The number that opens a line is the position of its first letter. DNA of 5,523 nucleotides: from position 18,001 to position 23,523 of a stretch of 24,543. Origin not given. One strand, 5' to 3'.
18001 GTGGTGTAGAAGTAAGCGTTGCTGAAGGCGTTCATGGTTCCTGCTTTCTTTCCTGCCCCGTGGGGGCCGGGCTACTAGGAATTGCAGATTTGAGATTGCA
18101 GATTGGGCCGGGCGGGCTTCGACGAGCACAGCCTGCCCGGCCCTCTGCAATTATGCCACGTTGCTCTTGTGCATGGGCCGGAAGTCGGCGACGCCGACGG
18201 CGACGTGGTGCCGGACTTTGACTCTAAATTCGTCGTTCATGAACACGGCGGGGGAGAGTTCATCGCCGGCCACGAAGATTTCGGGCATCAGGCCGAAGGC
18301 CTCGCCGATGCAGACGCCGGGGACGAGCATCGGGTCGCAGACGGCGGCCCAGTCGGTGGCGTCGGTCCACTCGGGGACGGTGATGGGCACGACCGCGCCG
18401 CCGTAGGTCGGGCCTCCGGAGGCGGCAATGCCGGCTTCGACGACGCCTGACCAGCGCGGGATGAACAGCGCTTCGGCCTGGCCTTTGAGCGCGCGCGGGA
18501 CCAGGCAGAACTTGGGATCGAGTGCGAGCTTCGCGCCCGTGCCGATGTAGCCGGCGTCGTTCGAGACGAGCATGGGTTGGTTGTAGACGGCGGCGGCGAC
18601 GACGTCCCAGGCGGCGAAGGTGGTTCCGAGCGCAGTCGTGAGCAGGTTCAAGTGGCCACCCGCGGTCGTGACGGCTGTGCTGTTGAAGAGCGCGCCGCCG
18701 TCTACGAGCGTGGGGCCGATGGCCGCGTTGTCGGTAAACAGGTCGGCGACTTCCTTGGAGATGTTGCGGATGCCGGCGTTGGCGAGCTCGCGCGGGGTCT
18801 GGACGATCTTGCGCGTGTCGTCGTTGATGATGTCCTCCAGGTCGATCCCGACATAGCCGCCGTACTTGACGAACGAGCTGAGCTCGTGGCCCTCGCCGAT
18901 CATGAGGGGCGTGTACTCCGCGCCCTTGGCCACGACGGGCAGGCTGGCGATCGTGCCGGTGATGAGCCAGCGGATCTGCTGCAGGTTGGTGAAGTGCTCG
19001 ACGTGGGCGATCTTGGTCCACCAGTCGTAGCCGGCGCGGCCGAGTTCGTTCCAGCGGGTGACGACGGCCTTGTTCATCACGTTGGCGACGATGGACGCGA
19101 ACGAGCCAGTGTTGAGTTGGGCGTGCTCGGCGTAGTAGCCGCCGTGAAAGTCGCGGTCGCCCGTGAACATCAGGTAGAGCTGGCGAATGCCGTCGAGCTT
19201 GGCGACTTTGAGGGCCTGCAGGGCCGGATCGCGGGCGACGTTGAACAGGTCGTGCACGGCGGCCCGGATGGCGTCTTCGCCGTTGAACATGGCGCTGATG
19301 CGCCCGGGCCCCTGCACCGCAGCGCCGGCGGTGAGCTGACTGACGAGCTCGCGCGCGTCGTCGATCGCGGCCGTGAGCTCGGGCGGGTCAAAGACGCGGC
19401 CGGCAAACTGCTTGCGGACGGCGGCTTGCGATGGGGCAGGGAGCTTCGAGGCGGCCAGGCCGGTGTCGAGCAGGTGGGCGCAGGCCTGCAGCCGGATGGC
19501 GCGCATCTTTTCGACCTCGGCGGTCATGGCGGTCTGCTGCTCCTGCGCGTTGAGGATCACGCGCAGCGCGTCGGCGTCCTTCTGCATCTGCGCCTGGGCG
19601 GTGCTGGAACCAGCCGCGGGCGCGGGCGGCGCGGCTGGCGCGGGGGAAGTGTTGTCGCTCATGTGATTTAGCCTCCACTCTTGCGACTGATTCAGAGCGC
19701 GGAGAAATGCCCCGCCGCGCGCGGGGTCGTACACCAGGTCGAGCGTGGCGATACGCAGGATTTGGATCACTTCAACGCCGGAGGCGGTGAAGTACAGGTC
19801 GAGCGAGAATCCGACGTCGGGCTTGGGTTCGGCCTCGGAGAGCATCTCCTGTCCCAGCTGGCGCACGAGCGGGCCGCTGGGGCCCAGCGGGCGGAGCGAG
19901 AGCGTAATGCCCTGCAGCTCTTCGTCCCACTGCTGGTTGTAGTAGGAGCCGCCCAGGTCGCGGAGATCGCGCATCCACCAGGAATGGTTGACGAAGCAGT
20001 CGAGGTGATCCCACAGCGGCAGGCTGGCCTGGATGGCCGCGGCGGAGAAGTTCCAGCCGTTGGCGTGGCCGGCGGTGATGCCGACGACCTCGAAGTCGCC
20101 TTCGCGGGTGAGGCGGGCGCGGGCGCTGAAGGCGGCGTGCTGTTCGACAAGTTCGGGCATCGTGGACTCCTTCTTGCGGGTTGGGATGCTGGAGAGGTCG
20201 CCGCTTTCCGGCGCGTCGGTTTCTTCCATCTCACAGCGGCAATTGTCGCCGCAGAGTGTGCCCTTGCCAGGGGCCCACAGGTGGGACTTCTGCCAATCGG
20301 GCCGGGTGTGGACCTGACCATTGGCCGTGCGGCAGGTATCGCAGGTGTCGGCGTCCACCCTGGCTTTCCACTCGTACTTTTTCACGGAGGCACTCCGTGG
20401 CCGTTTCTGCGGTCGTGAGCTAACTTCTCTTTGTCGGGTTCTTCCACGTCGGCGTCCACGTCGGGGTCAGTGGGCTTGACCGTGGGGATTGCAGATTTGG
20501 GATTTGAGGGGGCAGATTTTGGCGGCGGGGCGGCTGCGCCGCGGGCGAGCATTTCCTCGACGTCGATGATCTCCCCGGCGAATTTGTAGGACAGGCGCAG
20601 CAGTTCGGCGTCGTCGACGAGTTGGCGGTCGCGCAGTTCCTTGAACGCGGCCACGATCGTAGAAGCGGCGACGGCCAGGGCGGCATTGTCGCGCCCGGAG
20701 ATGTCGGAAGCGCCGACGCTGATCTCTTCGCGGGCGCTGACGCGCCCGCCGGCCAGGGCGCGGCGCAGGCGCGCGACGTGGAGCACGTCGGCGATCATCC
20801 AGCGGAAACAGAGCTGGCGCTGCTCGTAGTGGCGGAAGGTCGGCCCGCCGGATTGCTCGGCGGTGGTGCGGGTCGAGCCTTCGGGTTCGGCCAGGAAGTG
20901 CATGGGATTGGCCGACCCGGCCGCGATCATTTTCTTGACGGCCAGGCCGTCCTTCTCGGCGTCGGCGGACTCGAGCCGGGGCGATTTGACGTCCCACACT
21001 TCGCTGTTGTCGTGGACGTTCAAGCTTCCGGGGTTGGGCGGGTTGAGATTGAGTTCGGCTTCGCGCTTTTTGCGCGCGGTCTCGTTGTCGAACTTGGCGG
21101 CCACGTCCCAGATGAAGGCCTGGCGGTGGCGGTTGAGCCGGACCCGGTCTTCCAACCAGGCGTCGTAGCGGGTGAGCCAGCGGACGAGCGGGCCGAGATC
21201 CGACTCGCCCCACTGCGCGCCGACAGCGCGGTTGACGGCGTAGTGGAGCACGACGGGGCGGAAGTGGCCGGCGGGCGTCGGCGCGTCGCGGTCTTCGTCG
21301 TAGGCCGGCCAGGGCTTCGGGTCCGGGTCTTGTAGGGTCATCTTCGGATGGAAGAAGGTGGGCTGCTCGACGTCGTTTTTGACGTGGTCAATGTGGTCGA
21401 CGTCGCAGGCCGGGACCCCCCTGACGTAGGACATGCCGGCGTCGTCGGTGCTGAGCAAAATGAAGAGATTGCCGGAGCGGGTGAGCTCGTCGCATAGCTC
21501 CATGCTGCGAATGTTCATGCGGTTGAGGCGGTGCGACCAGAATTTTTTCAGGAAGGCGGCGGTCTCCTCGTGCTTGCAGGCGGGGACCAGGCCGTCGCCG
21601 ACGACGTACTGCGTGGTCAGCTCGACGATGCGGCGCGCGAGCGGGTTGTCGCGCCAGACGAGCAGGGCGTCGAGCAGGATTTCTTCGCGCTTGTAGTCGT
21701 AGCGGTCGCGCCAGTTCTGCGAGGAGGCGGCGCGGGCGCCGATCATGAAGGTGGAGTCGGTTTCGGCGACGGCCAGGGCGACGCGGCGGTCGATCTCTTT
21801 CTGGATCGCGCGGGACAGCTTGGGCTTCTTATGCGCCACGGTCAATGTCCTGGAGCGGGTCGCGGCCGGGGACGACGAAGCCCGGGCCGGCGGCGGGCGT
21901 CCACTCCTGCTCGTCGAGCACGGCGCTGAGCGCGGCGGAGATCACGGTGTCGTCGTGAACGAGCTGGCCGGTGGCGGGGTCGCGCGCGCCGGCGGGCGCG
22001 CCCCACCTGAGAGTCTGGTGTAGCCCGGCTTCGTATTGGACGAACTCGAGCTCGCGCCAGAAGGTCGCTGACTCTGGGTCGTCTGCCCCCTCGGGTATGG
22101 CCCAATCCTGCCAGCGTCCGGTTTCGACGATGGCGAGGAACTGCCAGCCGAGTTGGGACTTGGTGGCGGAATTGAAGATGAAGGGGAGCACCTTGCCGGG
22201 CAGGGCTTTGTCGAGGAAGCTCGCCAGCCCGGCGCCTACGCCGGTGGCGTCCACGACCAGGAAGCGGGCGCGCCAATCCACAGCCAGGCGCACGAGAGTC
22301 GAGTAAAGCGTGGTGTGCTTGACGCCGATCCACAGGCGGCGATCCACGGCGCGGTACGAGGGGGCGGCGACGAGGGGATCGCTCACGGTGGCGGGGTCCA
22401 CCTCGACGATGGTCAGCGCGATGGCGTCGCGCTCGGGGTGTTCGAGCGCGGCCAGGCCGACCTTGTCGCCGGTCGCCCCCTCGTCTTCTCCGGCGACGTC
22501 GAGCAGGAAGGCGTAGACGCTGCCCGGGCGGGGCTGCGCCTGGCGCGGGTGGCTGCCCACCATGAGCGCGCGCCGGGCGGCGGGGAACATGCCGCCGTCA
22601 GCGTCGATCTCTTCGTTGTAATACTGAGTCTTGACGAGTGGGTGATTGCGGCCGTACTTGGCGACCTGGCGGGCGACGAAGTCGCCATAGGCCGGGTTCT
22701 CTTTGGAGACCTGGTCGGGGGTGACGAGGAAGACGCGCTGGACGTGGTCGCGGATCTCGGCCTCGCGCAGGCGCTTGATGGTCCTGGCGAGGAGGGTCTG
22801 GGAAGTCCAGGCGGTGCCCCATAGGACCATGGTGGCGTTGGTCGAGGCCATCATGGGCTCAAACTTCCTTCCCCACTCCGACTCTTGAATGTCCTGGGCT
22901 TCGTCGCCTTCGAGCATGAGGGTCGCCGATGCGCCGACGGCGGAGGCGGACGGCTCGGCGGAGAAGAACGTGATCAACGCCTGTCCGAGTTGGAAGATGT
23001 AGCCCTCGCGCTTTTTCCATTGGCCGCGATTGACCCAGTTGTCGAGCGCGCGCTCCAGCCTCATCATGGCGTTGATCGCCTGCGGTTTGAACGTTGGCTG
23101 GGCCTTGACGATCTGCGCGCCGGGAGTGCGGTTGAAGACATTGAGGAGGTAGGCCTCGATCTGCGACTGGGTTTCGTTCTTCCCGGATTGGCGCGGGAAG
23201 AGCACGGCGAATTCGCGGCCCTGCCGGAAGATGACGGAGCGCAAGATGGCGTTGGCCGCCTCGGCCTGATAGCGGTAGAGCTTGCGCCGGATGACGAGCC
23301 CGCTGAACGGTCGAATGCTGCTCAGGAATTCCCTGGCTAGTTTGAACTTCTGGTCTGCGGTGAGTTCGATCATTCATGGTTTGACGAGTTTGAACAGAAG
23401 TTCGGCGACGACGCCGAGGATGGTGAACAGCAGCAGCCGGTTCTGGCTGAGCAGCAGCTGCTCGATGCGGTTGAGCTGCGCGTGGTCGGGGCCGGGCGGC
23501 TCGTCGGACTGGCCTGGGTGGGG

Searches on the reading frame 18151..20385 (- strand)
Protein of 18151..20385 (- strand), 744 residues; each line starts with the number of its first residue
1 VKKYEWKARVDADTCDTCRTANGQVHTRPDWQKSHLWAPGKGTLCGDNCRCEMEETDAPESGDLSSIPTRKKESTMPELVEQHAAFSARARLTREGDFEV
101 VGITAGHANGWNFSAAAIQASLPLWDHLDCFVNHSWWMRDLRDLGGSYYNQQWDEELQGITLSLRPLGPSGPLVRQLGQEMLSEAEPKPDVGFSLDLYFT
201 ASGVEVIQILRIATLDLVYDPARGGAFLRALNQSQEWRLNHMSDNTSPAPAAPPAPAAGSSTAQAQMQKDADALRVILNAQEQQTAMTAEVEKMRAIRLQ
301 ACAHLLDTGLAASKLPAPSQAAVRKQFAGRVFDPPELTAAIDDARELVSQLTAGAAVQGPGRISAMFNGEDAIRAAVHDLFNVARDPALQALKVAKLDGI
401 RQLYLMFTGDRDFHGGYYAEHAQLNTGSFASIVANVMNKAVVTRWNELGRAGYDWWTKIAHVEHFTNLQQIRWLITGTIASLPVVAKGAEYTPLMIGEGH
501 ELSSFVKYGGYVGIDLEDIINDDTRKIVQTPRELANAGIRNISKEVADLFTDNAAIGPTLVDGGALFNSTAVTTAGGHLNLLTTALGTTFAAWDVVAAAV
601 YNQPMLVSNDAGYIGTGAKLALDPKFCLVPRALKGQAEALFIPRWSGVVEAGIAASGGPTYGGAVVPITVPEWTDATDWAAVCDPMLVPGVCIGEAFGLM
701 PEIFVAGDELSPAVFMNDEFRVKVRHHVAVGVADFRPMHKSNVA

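Call 10: search_protein_families(library=pfam, proteins=[window:18151-20385:-], max_evalue=0.01)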
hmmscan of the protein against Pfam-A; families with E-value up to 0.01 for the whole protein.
window:18151-20385:- (744 aa): 1 family
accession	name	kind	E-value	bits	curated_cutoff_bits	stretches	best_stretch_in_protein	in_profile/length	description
PF25209.1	Phage_capsid_4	-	8.6e-25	88.9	27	1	426-739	8-260/262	Phage capsid protein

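Call 11: search_protein_families(library=phrogs, proteins=[window:18151-20385:-], max_evalue=0.001)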
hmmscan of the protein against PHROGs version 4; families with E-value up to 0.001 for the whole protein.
window:18151-20385:- (744 aa): 3 families
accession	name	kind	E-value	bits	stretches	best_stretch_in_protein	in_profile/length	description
phrog_29592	-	unknown function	4.4e-33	115.5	1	205-744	331-891/893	-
phrog_133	-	head and packaging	1.5e-25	91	1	423-743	375-667/668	head maturation protease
phrog_4523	-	head and packaging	2.2e-22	80.6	1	419-742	351-642/644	major head and protease protein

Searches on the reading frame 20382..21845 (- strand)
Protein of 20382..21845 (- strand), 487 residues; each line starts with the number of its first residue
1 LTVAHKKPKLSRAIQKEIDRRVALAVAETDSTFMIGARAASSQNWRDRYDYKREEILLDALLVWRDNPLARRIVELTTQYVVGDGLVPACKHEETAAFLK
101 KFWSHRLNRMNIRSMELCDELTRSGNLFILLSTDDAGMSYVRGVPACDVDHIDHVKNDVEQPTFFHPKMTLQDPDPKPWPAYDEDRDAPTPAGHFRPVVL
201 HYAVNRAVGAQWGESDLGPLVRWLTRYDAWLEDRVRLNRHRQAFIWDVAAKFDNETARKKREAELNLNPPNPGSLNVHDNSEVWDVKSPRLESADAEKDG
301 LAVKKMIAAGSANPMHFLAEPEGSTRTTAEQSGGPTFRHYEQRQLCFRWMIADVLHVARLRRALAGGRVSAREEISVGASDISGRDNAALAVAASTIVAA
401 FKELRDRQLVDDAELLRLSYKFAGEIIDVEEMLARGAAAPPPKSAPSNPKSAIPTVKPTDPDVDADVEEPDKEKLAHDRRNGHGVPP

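Call 10: search_protein_families(library=pfam, proteins=[window:20382-21845:-], max_evalue=0.01)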
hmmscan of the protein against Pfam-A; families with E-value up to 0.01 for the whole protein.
window:20382-21845:- (487 aa): 0 families

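Call 11: search_protein_families(library=phrogs, proteins=[window:20382-21845:-], max_evalue=0.001)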
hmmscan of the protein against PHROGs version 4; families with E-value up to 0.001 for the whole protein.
window:20382-21845:- (487 aa): 1 family
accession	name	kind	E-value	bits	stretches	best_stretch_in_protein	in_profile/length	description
phrog_10963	-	head and packaging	1.7e-26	93.9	2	198-358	236-396/503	portal protein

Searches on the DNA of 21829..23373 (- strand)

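Call 54: search_rna_families(source=L005, start=330, end=860, threshold=evalue, max_evalue=10)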
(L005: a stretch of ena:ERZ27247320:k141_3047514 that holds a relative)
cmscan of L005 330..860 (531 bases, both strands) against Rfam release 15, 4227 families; matches with E-value up to 10: 2.
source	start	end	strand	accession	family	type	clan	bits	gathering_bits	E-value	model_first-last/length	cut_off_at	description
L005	390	465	+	RF02795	Pab91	Gene; snRNA; snoRNA; HACA-box;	-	17.6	71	1.5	1-57/57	no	Pab91 RNA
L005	511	577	-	RF03412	mir-1915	Gene; miRNA;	-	16.7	95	8.4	1-73/73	no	mir-1915 microRNA precursor family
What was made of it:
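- On Any curated RNA family (Rfam 15): Only chance-level hits (17 bits or less, E of 1.5 or more) in E-value mode over the array (call 54).
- Closest known: CRISPR array. Different: No CRISPR-DR Rfam match (call 54).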

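Call 59: search_dna_similar(query=L005:400-720:+, collection=phages, mode=distant, max_evalue=0.01, max_rows=15)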
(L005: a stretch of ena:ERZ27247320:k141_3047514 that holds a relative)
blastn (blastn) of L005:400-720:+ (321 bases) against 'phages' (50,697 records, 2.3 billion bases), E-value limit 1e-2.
No match.

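Call 60: search_dna_similar(query=L005:400-720:+, collection=plasmids, mode=distant, max_evalue=0.01, max_rows=15)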
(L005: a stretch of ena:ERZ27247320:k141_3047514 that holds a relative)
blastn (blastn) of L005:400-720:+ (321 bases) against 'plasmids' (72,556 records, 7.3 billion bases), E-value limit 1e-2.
No match.

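Call 86: search_rna_families(source=L001, start=3650, end=4030, threshold=evalue, max_evalue=10)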
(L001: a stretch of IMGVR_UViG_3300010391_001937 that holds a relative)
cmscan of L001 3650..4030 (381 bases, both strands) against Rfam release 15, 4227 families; matches with E-value up to 10: 3.
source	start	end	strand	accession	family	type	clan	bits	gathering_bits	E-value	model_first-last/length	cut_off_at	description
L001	3820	3917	+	RF01866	ceN33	Gene; snRNA; snoRNA; CD-box;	-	16.5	75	0.61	1-118/118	no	C. elegans snoRNA ceN33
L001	3756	3794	-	RF03006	M23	Gene; sRNA;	-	15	41.2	3.8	7-45/53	no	M23 RNA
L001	3698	3790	-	RF02808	PyrR210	Gene; snRNA; snoRNA; HACA-box;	-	13.3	59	4.8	1-59/59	no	Pyrobaculum sRNA 210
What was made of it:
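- Tried and rejected: The same holds for L001's array, which I had suspected of resembling a type I-C CRISPR repeat ('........'); that idea is rejected (call 86).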
